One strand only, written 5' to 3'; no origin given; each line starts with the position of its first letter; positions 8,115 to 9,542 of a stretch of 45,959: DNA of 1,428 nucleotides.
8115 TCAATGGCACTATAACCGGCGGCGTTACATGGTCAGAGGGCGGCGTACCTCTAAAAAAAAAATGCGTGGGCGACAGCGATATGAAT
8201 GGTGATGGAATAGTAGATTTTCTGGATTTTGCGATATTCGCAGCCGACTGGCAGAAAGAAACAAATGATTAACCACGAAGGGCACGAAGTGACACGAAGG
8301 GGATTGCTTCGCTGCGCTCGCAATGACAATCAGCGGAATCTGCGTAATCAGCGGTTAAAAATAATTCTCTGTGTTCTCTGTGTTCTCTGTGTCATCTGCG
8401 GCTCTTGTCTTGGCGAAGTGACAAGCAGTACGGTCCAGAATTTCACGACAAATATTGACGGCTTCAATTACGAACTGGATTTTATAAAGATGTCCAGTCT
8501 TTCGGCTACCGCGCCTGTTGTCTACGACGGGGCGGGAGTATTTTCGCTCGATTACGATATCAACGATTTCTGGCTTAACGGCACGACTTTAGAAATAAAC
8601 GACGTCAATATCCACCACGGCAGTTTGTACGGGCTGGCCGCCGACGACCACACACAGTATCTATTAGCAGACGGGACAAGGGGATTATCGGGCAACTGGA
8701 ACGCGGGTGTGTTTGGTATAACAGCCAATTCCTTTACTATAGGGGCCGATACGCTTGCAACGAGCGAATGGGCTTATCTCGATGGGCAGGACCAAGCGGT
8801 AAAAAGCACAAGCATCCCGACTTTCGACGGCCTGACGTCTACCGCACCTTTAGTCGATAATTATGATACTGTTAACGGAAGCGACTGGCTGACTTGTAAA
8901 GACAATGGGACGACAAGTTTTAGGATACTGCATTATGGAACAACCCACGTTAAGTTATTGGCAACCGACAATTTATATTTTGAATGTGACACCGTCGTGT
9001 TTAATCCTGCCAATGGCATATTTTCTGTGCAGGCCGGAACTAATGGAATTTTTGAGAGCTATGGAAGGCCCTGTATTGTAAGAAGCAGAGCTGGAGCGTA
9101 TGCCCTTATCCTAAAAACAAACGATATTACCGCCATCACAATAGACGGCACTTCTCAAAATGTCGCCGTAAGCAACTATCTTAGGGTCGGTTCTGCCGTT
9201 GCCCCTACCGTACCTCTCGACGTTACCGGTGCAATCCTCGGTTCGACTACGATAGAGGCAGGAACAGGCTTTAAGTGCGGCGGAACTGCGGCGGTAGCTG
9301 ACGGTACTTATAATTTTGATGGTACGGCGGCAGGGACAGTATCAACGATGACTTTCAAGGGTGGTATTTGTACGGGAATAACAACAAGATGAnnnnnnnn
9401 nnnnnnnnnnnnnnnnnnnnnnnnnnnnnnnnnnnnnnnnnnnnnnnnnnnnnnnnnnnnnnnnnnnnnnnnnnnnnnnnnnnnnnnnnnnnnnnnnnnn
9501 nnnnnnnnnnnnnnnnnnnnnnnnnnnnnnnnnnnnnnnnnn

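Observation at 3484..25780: Seven predicted virion/tail proteins carry Sec-type signal-peptide-like N-termini, partly encoded by the repeat elements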

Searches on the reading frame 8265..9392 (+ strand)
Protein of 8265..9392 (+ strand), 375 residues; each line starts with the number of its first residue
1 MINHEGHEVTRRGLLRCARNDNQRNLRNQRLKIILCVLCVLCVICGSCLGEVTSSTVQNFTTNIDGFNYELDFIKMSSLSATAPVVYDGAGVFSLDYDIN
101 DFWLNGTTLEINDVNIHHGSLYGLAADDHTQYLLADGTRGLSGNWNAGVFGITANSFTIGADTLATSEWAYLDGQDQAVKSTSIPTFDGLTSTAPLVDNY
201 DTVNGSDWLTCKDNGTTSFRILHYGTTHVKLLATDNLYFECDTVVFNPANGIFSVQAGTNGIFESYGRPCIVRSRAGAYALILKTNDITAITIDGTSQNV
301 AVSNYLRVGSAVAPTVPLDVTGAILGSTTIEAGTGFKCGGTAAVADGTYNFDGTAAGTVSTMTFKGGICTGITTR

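Call 14: search_protein_families(library=pfam, proteins=[window:8265-9392:+], max_evalue=0.01)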
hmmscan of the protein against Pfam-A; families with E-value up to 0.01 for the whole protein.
window:8265-9392:+ (375 aa): 0 families

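Call 15: search_protein_families(library=phrogs, proteins=[window:8265-9392:+], max_evalue=0.01)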
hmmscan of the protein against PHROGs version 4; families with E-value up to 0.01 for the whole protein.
window:8265-9392:+ (375 aa): 0 families

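Call 44: find_related_loci(query=window:8415-9392:+, collection=viral_contigs, flank=1500)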
Query window:8415-9392:+ (325 aa) in viral_contigs; peptide patterns used: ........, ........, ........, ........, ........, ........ (x = any residue, [..] = any of these).
7 stretches matched a pattern; 2 encode a relative of the query (tblastn E <= 1e-3); 2 distinct loci.
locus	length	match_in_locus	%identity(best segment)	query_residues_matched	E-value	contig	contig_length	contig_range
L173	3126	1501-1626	64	102-143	6e-13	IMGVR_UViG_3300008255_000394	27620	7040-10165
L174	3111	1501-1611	68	108-144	3e-10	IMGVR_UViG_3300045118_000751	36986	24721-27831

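Call 59: find_homologous_proteins(query=window:8415-9392:+, max_evalue=0.00001)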
Query window:8415-9392:+ (325 aa): 13 proteins with E <= 0.00001 among 4210 candidates.
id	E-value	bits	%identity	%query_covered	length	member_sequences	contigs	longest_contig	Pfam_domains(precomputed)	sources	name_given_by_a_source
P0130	2.1e-210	716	100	100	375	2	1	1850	-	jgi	-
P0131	1.8e-18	85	38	68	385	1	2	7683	-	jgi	jgi:hypothetical protein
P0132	1.2e-15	76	63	23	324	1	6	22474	-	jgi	jgi:hypothetical protein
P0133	2.4e-15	75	67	18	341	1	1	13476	-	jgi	jgi:hypothetical protein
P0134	1.4e-14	72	69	21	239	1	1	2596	-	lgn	-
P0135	1.5e-12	66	61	22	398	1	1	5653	-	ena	-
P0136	5.5e-12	64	37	50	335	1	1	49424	-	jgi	jgi:hypothetical protein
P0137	2.9e-11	61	66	20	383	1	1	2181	-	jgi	jgi:hypothetical protein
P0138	1.2e-8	53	59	18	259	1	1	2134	-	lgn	-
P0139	2.1e-8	52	37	61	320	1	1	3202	-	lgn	-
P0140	8.4e-7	47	71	12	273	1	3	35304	-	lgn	-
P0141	1.6e-6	46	61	17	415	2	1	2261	-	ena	-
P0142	5.0e-6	44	66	13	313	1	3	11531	-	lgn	-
